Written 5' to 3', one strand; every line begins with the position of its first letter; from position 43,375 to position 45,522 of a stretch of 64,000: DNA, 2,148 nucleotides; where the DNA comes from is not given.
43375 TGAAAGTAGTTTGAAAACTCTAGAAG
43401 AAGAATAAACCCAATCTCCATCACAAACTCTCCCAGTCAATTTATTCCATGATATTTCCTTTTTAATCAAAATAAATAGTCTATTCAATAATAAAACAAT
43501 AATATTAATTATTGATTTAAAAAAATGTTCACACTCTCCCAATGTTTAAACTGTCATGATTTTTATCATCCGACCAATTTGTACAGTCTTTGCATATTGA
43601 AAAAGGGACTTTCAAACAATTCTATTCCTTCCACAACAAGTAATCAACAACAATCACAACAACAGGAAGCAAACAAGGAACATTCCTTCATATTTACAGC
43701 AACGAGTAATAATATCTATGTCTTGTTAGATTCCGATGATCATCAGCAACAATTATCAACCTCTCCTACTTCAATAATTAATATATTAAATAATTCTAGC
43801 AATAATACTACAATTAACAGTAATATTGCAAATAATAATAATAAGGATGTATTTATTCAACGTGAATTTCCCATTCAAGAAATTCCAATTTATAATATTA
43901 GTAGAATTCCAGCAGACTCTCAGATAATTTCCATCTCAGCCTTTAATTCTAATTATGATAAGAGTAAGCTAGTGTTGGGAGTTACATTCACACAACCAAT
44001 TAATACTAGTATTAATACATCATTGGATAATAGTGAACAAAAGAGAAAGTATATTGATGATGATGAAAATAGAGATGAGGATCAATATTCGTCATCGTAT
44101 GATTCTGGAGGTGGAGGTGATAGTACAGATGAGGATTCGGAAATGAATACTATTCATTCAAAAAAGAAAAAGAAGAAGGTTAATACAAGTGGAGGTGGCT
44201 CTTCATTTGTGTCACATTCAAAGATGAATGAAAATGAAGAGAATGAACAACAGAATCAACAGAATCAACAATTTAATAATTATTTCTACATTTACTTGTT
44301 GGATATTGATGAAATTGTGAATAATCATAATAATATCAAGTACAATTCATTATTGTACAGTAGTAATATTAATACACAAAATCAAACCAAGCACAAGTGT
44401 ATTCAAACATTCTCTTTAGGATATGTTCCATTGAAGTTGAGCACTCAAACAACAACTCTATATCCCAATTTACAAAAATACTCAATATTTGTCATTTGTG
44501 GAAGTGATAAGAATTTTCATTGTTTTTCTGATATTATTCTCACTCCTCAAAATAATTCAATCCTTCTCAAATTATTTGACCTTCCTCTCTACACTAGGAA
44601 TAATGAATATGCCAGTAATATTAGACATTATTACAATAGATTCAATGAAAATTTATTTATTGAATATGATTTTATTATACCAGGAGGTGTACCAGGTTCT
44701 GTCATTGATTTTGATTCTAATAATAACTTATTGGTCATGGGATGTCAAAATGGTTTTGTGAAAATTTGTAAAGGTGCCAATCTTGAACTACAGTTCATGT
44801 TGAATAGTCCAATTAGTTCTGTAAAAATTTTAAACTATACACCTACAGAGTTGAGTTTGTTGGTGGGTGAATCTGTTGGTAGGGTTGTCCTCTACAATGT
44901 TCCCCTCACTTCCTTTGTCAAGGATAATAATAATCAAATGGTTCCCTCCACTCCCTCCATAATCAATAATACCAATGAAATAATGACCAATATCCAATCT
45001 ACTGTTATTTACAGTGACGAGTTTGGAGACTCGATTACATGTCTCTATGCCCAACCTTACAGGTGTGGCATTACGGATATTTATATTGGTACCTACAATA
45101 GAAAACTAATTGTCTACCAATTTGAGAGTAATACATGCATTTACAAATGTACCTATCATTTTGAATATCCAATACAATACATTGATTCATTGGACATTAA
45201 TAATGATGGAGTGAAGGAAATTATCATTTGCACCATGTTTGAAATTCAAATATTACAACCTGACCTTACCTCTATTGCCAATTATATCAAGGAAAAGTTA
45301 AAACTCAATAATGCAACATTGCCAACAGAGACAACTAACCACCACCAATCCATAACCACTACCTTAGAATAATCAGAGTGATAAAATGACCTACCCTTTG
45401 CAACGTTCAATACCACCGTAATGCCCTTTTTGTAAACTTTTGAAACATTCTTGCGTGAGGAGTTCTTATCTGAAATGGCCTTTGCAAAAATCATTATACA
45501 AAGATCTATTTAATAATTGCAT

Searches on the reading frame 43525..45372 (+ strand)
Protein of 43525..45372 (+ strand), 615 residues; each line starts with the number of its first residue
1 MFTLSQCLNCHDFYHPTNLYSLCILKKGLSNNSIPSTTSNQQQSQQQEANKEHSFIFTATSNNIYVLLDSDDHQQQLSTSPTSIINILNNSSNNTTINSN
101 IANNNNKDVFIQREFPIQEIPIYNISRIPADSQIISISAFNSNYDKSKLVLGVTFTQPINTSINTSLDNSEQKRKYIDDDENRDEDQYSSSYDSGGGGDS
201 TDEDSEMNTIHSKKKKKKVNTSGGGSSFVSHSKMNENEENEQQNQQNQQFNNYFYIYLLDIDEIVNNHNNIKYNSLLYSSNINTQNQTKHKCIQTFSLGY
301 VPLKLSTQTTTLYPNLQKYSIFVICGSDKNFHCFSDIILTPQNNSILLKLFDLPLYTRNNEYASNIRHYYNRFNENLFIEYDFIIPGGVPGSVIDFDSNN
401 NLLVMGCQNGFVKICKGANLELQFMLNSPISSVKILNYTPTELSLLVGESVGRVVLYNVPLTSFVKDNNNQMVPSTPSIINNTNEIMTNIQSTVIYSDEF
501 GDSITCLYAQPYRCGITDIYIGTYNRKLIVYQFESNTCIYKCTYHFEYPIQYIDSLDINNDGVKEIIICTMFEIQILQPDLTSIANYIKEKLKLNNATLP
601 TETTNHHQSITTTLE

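Call 30: search_protein_families(library=pfam, proteins=[window:43525-45372:+], max_evalue=0.001)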
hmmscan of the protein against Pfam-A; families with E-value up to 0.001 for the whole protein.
window:43525-45372:+ (615 aa): 1 family
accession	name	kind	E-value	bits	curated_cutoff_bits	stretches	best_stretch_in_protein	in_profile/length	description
PF23743.1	Beta-prop_BBS7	-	7.9e-05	22.5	27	1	400-570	140-289/299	BBS7 beta-propeller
